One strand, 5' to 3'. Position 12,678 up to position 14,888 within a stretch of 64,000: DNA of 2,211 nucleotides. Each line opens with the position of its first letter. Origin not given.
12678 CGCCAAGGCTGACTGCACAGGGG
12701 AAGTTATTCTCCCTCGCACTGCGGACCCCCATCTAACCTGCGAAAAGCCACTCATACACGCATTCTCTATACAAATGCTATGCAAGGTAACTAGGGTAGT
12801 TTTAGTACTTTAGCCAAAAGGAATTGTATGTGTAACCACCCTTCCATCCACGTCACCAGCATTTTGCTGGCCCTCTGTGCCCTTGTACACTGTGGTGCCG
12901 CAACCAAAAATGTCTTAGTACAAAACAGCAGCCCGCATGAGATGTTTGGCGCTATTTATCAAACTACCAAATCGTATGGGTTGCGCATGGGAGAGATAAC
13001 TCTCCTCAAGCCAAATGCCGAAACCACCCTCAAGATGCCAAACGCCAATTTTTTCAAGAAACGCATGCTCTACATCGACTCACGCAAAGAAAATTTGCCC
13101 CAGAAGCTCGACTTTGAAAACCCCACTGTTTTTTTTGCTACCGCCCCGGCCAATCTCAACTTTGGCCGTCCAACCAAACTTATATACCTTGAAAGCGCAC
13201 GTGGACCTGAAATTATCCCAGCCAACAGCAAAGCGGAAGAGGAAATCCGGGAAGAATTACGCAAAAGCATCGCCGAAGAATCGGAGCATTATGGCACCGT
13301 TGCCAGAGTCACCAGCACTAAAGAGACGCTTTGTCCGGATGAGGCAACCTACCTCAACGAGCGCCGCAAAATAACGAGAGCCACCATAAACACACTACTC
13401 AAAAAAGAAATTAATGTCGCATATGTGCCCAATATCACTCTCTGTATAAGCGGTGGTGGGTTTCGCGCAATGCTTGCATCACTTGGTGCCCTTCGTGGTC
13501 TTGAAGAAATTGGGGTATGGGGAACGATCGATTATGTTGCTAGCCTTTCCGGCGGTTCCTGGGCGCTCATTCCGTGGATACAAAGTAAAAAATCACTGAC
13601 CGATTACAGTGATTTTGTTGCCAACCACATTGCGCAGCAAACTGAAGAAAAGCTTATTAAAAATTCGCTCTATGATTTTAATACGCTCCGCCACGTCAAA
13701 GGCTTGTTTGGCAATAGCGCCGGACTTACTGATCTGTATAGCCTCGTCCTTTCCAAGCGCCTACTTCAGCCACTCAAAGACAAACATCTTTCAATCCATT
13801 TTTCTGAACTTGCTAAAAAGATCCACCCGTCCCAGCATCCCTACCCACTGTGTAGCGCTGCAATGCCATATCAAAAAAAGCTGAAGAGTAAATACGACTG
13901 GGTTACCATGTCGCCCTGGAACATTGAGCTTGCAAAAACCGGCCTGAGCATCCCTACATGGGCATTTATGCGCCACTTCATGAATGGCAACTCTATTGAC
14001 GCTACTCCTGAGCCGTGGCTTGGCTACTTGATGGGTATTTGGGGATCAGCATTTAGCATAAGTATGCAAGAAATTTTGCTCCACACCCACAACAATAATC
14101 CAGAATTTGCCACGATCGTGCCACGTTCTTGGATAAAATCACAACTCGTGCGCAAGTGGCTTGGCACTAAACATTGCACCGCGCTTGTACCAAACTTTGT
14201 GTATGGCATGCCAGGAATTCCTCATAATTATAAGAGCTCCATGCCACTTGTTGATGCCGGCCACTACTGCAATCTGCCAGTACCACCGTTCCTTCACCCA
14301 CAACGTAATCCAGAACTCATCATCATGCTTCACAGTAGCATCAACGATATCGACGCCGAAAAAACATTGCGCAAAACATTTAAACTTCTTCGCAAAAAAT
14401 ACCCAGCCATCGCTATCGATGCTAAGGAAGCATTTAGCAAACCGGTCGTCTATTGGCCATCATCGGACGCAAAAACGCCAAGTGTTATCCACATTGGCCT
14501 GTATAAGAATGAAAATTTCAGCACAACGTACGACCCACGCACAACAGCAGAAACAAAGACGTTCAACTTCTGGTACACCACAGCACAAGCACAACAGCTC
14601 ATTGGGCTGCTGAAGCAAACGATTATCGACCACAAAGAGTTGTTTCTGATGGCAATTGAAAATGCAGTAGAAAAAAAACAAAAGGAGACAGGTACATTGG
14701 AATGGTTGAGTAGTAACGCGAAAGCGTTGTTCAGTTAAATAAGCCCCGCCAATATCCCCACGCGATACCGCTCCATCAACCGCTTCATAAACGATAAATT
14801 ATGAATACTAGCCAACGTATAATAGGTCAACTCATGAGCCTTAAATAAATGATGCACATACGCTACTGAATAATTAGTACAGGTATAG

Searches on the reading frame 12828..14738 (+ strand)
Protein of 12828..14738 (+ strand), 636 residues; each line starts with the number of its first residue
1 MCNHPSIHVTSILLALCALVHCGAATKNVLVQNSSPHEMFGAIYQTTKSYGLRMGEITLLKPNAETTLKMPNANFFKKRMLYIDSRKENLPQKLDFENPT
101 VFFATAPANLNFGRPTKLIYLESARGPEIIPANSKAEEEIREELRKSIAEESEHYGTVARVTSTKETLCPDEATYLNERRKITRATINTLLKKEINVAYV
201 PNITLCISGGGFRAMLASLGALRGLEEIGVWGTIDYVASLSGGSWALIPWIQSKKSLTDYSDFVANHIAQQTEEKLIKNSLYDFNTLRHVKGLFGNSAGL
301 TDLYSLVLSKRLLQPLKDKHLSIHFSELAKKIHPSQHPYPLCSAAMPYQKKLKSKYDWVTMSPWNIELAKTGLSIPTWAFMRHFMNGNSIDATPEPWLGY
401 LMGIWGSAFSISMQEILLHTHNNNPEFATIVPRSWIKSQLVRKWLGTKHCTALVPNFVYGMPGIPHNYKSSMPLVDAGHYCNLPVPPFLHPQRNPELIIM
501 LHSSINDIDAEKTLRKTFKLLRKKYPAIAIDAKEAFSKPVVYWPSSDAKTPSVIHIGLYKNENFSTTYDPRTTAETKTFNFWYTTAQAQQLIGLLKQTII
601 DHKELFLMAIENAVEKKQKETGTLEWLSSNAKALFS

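Call 7: search_protein_families(library=ncbifam, proteins=[window:12828-14738:+], max_evalue=0.00001)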
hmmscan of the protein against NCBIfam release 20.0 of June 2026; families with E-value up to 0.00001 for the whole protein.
window:12828-14738:+ (636 aa): 0 families

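Call 70: search_protein_families(library=pfam, proteins=[window:12828-14738:+], max_evalue=0.01)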
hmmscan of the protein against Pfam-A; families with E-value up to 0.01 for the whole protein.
window:12828-14738:+ (636 aa): 2 families
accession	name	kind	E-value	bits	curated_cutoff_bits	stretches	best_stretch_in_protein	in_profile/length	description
PF01735.24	PLA2_B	-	5.9e-20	71.6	23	1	203-506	1-333/491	Lysophospholipase catalytic domain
PF01734.28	Patatin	-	6.5e-05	23.7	27.7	1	205-328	1-118/191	Patatin-like phospholipase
